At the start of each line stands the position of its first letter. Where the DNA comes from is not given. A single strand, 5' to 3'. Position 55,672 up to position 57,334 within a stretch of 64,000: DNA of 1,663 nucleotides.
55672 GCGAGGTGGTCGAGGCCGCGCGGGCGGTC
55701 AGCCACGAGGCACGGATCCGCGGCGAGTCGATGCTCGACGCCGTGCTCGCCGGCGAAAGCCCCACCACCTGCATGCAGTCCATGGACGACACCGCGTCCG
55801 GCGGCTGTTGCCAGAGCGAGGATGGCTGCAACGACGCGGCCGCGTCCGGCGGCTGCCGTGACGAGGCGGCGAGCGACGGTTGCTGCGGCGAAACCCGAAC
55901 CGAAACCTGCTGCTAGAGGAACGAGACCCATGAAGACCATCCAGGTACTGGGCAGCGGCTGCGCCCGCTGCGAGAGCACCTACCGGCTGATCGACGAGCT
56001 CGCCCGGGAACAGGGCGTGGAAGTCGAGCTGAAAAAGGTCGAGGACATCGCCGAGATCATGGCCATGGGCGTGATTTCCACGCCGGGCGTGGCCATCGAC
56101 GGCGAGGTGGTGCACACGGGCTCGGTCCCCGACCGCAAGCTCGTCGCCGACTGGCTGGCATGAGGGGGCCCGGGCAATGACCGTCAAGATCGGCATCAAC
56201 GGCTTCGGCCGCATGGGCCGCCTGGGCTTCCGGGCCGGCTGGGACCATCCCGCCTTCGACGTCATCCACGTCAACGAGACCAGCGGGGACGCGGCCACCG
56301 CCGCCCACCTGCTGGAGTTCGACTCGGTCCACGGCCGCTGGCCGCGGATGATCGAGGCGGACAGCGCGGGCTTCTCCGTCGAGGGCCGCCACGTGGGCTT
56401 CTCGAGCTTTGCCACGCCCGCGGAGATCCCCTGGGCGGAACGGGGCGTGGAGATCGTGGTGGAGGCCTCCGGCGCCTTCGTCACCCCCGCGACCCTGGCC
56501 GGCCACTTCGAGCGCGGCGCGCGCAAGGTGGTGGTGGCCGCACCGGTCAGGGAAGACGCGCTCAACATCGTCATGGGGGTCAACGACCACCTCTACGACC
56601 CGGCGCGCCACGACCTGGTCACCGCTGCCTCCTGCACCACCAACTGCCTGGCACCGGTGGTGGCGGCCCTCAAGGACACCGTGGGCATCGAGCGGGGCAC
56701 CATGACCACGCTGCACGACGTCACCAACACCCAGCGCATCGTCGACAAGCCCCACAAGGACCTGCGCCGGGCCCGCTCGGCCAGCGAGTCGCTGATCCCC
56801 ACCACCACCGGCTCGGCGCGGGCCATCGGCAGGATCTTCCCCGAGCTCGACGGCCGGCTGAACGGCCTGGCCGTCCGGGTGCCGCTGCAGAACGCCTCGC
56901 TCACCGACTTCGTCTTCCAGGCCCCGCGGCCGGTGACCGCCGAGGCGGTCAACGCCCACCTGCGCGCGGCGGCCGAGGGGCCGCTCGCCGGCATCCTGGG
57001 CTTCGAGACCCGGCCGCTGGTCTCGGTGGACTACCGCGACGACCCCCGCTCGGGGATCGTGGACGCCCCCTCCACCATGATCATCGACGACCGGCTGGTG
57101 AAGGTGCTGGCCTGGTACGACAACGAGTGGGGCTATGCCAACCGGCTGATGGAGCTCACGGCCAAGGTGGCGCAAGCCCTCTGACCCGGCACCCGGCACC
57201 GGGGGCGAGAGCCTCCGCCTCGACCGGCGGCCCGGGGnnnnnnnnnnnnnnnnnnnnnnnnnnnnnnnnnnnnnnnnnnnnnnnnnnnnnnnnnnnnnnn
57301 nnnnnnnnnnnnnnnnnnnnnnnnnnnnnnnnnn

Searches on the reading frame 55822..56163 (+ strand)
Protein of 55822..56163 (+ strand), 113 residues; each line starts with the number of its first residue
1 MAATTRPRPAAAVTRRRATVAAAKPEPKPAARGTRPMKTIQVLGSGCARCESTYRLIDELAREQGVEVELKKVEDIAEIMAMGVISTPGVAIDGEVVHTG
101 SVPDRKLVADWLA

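Call 76: search_protein_families(library=pfam, proteins=[window:55822-56163:+])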
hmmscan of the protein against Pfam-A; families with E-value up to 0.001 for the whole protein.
window:55822-56163:+ (113 aa): 1 family
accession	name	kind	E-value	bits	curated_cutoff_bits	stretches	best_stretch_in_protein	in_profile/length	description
PF13192.12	Thioredoxin_3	-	5.6e-24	84.4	24.8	1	39-112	2-75/76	Thioredoxin domain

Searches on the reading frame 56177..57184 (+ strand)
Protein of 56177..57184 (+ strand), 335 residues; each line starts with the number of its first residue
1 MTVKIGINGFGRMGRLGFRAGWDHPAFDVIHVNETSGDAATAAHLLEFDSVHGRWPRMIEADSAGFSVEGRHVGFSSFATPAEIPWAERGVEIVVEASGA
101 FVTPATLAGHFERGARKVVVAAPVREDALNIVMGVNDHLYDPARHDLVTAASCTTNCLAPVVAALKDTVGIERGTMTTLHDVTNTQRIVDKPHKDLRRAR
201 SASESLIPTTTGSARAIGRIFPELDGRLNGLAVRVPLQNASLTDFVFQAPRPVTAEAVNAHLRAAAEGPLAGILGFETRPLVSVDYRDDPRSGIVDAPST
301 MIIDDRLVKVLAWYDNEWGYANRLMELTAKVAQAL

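Call 61: find_encoding_contigs(protein=window:56177-57184:+, flank=10000, max_places=6)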
Protein window:56177-57184:+ (335 aa): no gene with exactly this product is on record in the collection.

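Call 76: search_protein_families(library=pfam, proteins=[window:56177-57184:+])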
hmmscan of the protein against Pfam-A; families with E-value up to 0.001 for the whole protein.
window:56177-57184:+ (335 aa): 2 families
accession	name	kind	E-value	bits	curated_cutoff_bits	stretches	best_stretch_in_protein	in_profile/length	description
PF02800.25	Gp_dh_C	-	1.3e-56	191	24.4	1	158-314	1-158/158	Glyceraldehyde 3-phosphate dehydrogenase, C-terminal domain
PF00044.30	Gp_dh_N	-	4.8e-30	104.3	31.7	1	3-103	1-100/101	Glyceraldehyde 3-phosphate dehydrogenase, NAD binding domain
